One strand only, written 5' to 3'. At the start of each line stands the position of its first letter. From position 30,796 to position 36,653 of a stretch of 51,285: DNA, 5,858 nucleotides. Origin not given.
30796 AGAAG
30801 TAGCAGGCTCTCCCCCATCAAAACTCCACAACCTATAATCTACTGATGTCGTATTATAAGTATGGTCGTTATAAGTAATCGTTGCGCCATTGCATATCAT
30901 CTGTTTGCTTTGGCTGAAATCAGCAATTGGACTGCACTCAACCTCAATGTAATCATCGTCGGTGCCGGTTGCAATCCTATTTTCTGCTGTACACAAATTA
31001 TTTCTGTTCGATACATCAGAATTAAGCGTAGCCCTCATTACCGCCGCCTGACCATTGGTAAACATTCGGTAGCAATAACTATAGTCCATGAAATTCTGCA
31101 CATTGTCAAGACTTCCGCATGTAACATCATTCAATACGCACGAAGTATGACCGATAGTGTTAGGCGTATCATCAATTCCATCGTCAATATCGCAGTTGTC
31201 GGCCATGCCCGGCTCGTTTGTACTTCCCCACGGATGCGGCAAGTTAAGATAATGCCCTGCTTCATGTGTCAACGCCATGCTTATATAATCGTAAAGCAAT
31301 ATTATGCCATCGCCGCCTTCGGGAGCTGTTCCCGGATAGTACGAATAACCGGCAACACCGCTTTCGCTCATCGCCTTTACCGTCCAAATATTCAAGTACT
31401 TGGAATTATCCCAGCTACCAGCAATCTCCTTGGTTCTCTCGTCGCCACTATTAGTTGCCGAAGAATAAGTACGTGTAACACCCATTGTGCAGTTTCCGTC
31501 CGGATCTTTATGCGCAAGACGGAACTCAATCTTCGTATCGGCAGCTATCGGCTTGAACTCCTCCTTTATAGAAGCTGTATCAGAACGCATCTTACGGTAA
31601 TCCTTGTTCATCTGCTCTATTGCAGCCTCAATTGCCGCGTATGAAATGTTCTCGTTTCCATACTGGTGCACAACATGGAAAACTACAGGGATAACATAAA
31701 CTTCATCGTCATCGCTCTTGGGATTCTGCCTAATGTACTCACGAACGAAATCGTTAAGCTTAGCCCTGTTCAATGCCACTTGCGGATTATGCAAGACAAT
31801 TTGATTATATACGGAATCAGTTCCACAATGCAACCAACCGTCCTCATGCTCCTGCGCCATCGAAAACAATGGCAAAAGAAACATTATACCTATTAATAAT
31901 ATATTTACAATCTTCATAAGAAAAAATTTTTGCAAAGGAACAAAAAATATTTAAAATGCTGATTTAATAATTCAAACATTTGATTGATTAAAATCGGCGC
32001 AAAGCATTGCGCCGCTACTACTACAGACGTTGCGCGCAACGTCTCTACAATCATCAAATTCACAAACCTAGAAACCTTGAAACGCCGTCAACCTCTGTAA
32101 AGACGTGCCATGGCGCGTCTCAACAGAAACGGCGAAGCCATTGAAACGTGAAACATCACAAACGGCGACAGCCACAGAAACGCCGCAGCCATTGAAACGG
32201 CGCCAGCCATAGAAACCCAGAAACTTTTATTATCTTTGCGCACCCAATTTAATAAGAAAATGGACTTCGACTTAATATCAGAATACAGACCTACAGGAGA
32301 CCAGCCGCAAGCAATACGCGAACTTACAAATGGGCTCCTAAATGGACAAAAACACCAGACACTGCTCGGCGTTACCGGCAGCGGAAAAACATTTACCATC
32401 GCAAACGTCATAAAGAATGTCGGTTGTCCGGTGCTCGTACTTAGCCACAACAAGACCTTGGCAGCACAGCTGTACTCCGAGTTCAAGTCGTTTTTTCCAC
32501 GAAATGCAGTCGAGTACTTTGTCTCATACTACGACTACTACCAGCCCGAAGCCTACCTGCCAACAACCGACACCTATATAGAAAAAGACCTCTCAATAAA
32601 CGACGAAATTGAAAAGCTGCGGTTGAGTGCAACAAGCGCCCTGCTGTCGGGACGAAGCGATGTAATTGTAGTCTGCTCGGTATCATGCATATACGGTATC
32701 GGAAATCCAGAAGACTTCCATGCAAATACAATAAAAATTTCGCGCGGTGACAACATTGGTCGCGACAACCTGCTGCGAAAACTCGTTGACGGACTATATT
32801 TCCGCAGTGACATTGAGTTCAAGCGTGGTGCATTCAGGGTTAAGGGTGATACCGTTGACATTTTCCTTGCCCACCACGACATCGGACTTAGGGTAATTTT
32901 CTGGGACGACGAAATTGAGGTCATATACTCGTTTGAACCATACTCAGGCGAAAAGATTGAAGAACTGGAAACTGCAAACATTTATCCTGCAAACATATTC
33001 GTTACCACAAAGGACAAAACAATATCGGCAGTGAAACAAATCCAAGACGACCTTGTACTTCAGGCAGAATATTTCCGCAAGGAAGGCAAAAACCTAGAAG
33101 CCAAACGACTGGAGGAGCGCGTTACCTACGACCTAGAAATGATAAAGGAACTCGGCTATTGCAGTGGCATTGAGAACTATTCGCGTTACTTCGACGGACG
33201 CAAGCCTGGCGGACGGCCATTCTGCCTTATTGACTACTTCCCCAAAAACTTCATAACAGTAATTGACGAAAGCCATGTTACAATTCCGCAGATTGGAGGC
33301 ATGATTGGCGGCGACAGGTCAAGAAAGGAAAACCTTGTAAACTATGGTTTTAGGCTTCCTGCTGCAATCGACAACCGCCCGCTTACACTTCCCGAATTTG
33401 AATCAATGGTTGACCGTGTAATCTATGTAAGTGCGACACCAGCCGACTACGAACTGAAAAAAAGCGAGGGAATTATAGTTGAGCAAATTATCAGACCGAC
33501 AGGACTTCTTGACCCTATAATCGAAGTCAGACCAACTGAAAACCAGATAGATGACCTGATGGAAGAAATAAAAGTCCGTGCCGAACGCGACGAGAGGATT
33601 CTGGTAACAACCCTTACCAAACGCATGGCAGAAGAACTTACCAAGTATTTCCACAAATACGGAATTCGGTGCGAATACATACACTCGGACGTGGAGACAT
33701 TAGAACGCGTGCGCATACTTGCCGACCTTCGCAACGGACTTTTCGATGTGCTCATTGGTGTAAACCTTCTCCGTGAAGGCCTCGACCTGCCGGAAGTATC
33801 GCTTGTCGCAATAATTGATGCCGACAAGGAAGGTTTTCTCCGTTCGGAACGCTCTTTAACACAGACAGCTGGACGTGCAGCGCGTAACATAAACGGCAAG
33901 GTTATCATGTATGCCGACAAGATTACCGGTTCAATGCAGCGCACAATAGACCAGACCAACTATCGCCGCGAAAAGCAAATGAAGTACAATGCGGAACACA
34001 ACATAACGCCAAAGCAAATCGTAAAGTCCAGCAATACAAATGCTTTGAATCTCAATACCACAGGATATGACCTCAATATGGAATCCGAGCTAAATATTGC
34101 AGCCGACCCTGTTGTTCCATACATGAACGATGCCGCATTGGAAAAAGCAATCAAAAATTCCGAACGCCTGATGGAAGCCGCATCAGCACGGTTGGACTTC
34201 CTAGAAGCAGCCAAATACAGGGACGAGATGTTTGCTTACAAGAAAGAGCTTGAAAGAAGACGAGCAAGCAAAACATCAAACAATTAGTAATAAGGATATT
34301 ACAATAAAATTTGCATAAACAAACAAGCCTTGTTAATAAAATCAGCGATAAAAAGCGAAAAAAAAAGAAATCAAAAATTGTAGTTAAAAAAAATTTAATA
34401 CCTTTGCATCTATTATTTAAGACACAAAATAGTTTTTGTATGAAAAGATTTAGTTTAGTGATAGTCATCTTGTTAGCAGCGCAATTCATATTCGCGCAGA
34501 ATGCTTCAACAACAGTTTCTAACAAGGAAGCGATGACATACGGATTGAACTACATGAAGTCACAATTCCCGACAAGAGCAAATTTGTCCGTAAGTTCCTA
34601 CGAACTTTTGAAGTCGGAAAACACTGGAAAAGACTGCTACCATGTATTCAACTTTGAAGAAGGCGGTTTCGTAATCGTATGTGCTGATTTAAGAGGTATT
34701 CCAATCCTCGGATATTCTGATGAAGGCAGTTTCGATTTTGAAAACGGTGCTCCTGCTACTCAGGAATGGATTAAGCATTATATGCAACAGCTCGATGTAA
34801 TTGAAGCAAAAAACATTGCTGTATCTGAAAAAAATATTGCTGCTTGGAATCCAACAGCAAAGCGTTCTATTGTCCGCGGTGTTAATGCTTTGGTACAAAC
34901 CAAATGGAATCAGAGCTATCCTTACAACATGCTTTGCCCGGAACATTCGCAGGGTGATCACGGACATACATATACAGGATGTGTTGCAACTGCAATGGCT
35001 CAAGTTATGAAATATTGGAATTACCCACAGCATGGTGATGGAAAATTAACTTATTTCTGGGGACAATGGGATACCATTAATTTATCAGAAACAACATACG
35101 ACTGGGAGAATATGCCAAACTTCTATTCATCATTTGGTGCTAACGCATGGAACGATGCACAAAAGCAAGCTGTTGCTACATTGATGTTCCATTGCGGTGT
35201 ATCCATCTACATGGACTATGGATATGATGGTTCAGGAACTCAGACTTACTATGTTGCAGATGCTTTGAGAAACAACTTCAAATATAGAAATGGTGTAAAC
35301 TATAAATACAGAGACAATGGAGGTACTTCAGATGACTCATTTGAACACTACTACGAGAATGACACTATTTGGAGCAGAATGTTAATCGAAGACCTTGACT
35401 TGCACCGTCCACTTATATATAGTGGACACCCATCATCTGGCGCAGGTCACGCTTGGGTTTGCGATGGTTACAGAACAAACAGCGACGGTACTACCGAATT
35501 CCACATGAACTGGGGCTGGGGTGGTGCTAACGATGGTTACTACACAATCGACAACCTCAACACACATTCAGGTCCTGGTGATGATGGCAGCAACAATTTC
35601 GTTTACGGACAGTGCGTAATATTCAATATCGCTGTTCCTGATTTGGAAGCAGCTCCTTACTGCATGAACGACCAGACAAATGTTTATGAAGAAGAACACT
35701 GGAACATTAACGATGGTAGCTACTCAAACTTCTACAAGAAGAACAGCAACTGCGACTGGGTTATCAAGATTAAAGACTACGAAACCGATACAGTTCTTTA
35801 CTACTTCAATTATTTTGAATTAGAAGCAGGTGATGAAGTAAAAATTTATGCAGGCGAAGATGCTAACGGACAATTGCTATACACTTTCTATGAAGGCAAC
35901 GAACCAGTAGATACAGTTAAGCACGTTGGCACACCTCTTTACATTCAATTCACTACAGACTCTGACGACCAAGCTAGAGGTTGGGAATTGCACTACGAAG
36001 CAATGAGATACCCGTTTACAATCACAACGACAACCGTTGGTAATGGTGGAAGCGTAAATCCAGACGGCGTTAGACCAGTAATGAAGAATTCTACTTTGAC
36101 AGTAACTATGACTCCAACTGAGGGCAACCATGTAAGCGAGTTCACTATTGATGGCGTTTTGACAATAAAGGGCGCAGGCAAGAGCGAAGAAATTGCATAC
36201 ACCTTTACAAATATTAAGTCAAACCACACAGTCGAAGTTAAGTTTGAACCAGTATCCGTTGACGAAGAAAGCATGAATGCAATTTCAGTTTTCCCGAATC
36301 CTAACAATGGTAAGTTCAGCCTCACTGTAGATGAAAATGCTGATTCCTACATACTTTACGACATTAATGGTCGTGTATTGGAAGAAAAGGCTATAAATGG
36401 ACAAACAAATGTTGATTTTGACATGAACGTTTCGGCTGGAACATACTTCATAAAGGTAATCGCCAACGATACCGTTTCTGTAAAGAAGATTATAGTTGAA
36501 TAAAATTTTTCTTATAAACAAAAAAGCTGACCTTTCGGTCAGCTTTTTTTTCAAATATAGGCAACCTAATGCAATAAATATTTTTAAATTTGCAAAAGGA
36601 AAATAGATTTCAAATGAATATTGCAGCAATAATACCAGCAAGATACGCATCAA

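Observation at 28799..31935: T9SS M43 metalloprotease followed by three paralogous cysteine-framework mini-lipoproteins: candidate protease/inhibitor module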

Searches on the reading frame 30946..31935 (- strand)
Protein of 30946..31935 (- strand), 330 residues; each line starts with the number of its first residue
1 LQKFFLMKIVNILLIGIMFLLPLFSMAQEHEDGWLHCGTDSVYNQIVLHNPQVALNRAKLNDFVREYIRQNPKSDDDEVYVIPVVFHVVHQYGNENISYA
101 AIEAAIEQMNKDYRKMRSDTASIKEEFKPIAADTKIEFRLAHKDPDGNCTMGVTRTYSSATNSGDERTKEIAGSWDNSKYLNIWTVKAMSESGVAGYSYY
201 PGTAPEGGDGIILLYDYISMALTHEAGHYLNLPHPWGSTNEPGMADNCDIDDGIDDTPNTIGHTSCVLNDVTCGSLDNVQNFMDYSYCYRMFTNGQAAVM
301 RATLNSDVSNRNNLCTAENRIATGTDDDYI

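Call 41: find_homologous_proteins(query=window:30946-31935:-, max_evalue=1e-10)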
Query window:30946-31935:- (330 aa): 241 proteins with E <= 1e-10 among 833 candidates; the best 120 are listed.
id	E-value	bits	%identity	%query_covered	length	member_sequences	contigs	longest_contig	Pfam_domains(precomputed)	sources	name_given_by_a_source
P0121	1.9e-163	561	85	85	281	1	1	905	PF05572.20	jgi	jgi:hypothetical protein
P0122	8.4e-151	520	69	97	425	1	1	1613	PF05572.20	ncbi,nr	ncbi:MAG: hypothetical protein HUK15_07560, partial [Bacteroidales bacterium]|nr:hypothetical protei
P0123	8.6e-134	464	83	74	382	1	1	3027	PF05572.20,PF00801.27,PF18911.7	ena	-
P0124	1.1e-98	349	58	79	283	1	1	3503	PF05572.20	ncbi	-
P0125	2.7e-91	324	48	97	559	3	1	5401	PF05572.20,PF00801.27,PF18911.7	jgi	-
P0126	7.9e-91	323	46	100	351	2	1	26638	PF05572.20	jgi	-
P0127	1.8e-90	321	46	100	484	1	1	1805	PF05572.20,PF00801.27,PF18911.7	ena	-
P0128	4.8e-90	320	53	89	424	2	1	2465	PF05572.20,PF00801.27,PF18911.7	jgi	-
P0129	2.9e-85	304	46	96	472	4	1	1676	PF05572.20,PF00801.27,PF18911.7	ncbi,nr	ncbi:MAG: PKD domain-containing protein, partial [Cytophagales bacterium]|nr:PKD domain-containing p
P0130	8.1e-85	303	48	98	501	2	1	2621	PF05572.20,PF00801.27,PF18911.7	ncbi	ncbi:MAG: M43 family zinc metalloprotease, partial [Bacteroidota bacterium]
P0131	3.6e-84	301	48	90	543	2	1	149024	PF05572.20,PF00801.27,PF18911.7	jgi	jgi:hypothetical protein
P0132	1.1e-83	299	50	89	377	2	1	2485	PF05572.20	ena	-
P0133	9.2e-80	286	49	83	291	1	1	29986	PF05572.20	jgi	jgi:hypothetical protein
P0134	3.3e-79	285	48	89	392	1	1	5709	PF05572.20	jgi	jgi:hypothetical protein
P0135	3.9e-79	284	44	94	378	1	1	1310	PF05572.20,PF13582.13,PF13688.13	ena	-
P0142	1.0e-76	276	47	84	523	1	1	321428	PF05572.20,PF00801.27,PF18911.7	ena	-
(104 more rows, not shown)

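Call 42: find_encoding_contigs(protein=P0124, flank=3000, max_places=2)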
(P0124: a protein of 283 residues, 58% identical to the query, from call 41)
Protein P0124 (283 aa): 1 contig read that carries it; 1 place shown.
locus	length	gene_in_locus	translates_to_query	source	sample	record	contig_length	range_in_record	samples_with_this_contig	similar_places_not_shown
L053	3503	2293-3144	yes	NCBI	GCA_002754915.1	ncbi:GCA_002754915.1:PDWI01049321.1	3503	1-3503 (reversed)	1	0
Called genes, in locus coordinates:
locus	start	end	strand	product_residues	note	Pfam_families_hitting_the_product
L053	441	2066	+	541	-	PF02384:N6_Mtase, PF01170:UPF0020 (weak), PF13847:Methyltransf_31, PF07669:Eco57I, PF12950:TaqI_C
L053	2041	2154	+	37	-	-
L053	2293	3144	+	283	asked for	PF05572:Peptidase_M43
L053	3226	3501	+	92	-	?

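Call 43: find_encoding_contigs(protein=P0131, flank=3000, max_places=2)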
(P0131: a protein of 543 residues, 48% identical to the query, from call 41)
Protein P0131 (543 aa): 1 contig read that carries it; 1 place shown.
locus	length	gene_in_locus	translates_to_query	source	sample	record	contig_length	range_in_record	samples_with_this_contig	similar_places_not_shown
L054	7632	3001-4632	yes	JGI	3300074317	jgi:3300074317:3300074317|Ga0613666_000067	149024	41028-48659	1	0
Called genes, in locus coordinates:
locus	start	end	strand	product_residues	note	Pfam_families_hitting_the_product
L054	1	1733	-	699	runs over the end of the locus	PF06480:FtsH_ext, PF00004:AAA, PF07728:AAA_5 (weak), PF17862:AAA_lid_3, PF01434:Peptidase_M41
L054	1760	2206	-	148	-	PF02410:RsfS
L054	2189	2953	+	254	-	PF03099:BPL_LplA_LipB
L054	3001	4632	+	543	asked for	PF05572:Peptidase_M43, PF00801:PKD (weak), PF18911:PKD_4 (weak)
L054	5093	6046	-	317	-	PF02219:MTHFR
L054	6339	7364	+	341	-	PF02574:S-methyl_trans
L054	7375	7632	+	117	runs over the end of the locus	PF05635:23S_rRNA_IVP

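Call 44: find_encoding_contigs(protein=P0142, flank=3000, max_places=2)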
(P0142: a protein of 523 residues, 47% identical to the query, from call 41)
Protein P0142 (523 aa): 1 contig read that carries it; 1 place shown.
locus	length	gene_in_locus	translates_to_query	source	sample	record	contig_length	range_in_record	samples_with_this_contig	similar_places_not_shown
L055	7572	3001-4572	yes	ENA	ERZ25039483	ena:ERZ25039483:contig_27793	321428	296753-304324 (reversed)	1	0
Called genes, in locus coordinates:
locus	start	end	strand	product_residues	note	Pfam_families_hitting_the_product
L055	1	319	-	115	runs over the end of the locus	PF03960:ArsC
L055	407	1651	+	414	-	PF03706:LPG_synthase_TM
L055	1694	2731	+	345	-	PF01053:Cys_Met_Meta_PP, PF00155:Aminotran_1_2 (weak)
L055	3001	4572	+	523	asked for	PF05572:Peptidase_M43, PF00801:PKD, PF18911:PKD_4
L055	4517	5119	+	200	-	PF18962:Por_Secre_tail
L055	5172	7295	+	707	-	PF05572:Peptidase_M43, PF00801:PKD, PF18911:PKD_4 (weak), PF18962:Por_Secre_tail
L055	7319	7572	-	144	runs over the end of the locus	-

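Call 76: search_solved_structures(query=window:30946-31917:-, max_evalue=0.001, show_alignments=3)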
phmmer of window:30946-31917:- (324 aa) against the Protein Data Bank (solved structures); distinct sequences matched with E-value up to 0.001: 7.
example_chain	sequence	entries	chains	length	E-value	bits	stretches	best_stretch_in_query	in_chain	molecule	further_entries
8cd8_A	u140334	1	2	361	1.4e-37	132.8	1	30-300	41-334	Ulilysin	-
8cdb_A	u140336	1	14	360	5.1e-37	131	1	30-300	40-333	Ulilysin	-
3lum_A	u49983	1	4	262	1.7e-36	129.3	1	72-300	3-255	Ulilysin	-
2cki_A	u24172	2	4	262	1.7e-36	129.3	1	72-300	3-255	ULILYSIN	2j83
3lun_A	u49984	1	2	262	3.8e-36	128.1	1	72-300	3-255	Ulilysin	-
6r7w_A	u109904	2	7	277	2.9e-32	115.3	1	73-309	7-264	Mirolysin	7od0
6r7u_A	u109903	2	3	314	3e-32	115.3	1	51-309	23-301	Mirolysin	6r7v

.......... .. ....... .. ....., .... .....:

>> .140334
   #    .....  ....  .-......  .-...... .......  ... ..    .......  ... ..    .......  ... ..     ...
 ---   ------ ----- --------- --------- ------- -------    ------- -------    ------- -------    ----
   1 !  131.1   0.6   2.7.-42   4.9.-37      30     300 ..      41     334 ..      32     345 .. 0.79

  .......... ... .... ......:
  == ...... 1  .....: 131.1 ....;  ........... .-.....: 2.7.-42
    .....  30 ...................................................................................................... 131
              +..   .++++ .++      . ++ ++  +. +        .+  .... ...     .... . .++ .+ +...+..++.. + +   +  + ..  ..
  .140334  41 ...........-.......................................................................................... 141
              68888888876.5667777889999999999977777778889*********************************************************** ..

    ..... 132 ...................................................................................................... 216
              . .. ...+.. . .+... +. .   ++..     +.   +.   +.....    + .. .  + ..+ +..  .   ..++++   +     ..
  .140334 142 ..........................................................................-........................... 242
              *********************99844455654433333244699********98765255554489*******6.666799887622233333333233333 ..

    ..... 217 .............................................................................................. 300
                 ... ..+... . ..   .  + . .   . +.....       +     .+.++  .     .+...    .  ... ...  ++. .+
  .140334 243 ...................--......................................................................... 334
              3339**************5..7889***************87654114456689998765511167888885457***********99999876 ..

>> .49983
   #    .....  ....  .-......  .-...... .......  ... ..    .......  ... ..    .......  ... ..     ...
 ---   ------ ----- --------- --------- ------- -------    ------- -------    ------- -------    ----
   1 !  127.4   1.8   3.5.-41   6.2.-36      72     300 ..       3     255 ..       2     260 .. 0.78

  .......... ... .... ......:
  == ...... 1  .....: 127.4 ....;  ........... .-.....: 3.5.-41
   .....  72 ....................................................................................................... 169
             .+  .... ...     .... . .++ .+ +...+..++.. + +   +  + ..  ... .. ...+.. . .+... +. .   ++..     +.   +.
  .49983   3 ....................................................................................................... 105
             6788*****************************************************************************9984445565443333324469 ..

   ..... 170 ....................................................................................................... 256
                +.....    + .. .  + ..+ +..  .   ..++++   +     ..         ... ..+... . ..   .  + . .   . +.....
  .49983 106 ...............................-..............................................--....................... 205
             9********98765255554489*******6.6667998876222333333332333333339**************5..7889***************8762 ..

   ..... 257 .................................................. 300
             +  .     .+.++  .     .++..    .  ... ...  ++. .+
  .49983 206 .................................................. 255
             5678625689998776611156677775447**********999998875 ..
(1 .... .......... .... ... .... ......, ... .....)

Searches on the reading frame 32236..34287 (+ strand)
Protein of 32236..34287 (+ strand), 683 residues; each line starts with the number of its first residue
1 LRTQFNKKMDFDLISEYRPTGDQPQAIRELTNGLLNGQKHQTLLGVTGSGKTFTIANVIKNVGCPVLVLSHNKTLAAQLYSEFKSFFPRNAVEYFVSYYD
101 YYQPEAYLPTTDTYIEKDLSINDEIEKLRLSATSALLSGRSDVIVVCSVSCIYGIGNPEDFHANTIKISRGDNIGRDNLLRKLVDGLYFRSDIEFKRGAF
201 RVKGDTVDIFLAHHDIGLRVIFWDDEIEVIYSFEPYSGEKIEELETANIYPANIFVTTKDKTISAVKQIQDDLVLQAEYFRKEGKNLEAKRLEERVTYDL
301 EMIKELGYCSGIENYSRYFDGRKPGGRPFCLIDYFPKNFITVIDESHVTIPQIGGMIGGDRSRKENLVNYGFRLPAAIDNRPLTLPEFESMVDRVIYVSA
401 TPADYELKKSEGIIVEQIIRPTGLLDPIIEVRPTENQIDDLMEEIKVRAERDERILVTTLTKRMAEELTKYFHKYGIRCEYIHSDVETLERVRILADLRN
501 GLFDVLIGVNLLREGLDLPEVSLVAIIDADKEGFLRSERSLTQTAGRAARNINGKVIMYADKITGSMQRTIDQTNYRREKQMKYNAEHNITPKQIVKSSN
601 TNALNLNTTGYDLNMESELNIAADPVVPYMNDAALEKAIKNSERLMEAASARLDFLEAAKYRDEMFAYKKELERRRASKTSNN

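Call 85: search_protein_families(library=pfam, proteins=[window:32236-34287:+], max_evalue=0.00001)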
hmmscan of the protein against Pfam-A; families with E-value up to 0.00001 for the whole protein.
window:32236-34287:+ (683 aa): 6 families
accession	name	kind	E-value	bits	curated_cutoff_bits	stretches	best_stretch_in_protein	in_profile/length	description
PF17757.6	UvrB_inter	-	1.3e-28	99.3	22.9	1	166-255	1-91/91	UvrB interaction domain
PF12344.14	UvrB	-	4.7e-21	74.8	27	1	558-598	1-41/43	Ultra-violet resistance protein B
PF00271.37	Helicase_C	-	2.6e-20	73.1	23.5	1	438-551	3-109/110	Helicase conserved C-terminal domain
PF04851.21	ResIII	-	3.6e-11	43.7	22.5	1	19-92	4-82/164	Type III restriction enzyme, res subunit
PF00270.35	DEAD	-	1.2e-06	28.8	26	0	22-89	3-71/167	DEAD/DEAH box helicase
PF02151.25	UVR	-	9.8e-06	25.6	21.5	0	637-671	2-36/36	UvrB/uvrC motif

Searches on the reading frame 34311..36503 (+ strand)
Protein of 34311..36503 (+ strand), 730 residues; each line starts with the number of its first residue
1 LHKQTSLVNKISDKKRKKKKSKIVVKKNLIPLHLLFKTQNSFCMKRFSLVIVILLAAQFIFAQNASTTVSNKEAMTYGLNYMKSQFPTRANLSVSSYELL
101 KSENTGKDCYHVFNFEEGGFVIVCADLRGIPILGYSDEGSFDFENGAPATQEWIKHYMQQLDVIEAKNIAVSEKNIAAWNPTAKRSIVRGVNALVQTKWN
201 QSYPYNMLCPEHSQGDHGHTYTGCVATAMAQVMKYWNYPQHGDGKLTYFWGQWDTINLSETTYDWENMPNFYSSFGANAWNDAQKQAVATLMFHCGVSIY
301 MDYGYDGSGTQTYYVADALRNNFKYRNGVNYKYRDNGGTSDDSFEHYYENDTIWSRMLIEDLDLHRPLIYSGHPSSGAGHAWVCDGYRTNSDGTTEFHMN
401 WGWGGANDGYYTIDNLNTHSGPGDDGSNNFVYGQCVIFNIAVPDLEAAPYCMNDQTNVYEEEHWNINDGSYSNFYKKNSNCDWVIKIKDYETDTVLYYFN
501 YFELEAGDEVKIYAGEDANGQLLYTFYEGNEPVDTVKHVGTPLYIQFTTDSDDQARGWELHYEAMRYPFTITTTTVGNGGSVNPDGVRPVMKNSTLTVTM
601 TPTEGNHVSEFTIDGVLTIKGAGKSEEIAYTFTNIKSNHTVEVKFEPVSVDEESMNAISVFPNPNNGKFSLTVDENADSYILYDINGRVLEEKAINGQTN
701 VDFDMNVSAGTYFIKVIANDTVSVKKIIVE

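Call 85: search_protein_families(library=pfam, proteins=[window:34311-36503:+], max_evalue=0.00001)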
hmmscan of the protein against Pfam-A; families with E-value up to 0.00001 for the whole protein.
window:34311-36503:+ (730 aa): 4 families
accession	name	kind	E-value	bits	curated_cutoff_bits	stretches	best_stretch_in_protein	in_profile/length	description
PF01640.23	Peptidase_C10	-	2.6e-60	204.4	26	1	199-411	1-194/194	Peptidase C10 family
PF13734.11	Inhibitor_I69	-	1e-16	61.6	25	1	68-160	3-97/98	Spi protease inhibitor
PF00431.26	CUB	-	1.9e-12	47.9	21.4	1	459-562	5-110/110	CUB domain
PF18962.6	Por_Secre_tail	-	7.8e-11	42.6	27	1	660-729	1-75/75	Secretion system C-terminal sorting domain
